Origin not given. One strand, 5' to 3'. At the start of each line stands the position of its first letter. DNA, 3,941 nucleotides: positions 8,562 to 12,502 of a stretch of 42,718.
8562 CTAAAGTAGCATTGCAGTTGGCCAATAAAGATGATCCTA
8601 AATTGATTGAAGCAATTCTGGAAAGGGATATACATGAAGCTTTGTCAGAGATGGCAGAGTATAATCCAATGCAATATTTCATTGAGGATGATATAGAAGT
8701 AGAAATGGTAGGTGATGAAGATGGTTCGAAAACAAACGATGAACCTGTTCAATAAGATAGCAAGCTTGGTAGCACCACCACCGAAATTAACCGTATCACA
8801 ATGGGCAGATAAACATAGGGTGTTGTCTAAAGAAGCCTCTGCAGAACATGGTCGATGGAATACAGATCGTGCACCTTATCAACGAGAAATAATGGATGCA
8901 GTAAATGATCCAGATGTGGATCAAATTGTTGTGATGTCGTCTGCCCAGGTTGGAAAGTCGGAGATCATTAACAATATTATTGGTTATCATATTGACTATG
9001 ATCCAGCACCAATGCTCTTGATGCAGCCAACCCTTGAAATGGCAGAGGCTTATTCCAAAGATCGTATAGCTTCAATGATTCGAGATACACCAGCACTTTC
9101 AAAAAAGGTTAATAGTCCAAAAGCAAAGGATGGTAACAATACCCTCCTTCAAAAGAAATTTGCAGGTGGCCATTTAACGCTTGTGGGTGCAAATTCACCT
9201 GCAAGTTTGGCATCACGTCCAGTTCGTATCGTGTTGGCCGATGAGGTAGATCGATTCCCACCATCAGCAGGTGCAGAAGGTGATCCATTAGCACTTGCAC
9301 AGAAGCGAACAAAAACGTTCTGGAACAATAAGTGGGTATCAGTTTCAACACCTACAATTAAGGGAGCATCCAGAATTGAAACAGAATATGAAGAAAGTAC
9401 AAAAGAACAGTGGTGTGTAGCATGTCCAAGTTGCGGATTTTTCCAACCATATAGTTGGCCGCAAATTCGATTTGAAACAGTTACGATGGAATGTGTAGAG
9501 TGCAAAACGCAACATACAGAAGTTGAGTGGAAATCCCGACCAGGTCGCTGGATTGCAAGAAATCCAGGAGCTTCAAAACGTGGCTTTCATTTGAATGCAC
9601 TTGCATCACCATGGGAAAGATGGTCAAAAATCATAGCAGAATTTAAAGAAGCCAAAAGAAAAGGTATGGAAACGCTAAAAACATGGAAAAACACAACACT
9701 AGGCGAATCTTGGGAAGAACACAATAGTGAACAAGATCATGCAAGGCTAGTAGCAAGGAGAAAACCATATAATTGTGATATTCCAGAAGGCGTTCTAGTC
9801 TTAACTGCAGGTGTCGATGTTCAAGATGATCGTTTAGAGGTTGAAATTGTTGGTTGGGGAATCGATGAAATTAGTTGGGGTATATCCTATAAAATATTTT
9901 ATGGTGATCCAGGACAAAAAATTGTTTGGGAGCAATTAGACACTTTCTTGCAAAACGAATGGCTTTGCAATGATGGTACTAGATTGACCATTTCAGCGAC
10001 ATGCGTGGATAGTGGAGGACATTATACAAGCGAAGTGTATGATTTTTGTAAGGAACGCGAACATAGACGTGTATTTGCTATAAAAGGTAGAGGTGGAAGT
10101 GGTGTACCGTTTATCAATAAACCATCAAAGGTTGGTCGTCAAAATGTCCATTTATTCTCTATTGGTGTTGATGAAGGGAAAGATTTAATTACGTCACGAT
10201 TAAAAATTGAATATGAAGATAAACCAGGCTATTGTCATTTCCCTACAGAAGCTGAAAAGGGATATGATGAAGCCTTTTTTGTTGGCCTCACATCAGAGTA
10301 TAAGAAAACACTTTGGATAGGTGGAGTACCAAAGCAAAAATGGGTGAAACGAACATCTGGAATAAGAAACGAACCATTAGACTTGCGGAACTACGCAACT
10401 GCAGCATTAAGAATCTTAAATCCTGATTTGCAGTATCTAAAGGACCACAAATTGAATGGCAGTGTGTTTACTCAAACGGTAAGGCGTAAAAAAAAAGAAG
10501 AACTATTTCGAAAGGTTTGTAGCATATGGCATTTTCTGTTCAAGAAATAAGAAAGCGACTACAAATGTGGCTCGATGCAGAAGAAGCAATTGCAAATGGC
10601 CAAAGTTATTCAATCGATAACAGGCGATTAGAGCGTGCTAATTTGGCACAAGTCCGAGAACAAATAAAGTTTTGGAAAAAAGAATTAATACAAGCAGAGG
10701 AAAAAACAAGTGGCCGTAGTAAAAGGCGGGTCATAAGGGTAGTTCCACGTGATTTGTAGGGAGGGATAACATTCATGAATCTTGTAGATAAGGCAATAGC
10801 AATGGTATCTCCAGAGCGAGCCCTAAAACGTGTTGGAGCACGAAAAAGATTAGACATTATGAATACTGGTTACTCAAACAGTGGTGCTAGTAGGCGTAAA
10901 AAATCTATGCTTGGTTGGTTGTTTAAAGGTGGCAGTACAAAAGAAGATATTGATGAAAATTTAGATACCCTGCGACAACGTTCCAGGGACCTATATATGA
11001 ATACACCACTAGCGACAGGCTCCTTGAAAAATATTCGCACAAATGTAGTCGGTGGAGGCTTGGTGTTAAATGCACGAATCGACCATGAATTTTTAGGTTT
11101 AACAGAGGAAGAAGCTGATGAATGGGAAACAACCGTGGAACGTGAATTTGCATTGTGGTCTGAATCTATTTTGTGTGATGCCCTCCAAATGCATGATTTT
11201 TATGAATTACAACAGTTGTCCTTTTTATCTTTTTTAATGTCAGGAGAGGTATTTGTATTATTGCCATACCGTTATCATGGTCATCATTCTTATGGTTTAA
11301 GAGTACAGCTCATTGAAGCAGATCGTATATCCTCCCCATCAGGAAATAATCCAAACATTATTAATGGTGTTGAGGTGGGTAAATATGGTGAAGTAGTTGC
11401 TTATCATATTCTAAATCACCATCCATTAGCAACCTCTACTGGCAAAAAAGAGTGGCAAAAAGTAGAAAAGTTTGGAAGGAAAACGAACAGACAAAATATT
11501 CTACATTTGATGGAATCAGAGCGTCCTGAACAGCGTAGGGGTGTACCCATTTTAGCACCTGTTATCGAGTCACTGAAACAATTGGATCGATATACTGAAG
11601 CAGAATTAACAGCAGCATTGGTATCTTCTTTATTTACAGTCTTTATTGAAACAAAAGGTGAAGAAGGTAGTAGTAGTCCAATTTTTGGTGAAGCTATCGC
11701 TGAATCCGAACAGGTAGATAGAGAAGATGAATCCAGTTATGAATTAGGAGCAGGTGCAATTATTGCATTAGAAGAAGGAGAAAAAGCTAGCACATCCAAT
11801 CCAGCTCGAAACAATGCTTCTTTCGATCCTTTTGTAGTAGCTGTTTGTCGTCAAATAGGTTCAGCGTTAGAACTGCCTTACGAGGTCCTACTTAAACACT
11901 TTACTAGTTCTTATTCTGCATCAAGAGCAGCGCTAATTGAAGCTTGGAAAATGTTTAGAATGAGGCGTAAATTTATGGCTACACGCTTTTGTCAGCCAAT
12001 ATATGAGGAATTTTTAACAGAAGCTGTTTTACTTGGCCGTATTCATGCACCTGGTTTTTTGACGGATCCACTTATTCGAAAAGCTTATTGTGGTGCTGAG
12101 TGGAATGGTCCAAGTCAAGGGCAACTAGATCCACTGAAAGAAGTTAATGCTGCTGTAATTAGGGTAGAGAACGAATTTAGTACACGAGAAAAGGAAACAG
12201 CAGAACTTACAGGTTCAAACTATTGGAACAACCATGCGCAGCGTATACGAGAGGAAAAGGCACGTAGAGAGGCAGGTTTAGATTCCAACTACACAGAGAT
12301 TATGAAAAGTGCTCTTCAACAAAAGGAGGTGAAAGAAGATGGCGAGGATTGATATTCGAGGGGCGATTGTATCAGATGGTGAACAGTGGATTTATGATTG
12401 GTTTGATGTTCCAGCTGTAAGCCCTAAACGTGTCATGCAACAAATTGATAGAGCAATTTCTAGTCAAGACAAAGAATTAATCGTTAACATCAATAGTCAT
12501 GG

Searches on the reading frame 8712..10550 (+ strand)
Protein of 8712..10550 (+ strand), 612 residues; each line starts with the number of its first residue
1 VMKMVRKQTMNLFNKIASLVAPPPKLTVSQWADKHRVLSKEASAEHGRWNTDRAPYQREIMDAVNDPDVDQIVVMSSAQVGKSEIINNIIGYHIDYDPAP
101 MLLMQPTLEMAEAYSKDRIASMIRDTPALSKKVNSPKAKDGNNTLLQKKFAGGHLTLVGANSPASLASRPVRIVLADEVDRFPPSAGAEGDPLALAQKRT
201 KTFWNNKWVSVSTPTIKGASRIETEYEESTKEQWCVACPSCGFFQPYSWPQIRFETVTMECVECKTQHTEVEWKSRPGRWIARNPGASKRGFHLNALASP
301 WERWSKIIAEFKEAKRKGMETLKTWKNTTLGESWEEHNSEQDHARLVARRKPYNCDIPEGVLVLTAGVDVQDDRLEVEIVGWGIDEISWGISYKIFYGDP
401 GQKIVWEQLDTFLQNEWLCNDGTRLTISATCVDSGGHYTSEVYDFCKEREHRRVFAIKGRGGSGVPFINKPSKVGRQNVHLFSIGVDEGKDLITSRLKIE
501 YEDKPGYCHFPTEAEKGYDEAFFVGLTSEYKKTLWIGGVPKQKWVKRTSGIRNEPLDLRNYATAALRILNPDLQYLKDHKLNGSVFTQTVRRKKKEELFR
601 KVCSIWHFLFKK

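Call 62: search_protein_families(library=phrogs, proteins=[window:8712-10550:+], max_evalue=0.00001)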
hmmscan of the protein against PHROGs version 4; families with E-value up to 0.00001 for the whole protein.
window:8712-10550:+ (612 aa): 9 families
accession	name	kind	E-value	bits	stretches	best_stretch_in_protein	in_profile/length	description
phrog_15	-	head and packaging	1.1e-246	823.5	1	1-574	330-930/1330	terminase large subunit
phrog_21311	-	head and packaging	1.6e-38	133.8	1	105-294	1-204/218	terminase large subunit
phrog_16406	-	unknown function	2.9e-38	132.9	1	273-579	92-395/601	-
phrog_15657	-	unknown function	1.1e-36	127.6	1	285-491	24-229/230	-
phrog_675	-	head and packaging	7.4e-32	111.4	1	26-338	22-332/576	terminase large subunit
phrog_3028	-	unknown function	7.3e-30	105.4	1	410-576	2-168/203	-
phrog_4145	-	head and packaging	3.1e-25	89.7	1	10-202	13-203/209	terminase large subunit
phrog_3925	-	head and packaging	9.6e-25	88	1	8-131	23-143/150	terminase large subunit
phrog_23163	-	unknown function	3.5e-11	43.9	1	10-131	8-129/130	-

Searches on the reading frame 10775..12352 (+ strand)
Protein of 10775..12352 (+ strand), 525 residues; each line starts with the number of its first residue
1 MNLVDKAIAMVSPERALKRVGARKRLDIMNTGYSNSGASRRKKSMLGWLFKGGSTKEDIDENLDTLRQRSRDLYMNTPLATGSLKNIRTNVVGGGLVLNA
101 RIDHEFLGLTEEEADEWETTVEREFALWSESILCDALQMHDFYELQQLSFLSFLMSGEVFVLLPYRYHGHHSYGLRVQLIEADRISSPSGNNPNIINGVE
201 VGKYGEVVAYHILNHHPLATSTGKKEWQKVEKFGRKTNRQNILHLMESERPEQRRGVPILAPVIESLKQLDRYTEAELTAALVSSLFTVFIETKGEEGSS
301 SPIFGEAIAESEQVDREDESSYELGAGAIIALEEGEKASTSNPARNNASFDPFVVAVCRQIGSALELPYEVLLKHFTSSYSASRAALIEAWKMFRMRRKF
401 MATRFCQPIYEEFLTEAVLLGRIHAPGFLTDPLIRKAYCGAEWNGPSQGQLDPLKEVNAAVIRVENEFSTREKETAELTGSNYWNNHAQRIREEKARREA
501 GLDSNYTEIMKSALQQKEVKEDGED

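Call 62: search_protein_families(library=phrogs, proteins=[window:10775-12352:+], max_evalue=0.00001)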
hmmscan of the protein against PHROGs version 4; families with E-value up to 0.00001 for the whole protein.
window:10775-12352:+ (525 aa): 3 families
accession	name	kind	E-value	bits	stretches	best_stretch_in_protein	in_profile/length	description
phrog_21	-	head and packaging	1.5e-125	421.6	1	1-509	8-509/1362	portal protein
phrog_537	-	head and packaging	2.2e-55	188.4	1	287-521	2-223/233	portal protein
phrog_5862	-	unknown function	7.2e-10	39.9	1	451-506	3-57/81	-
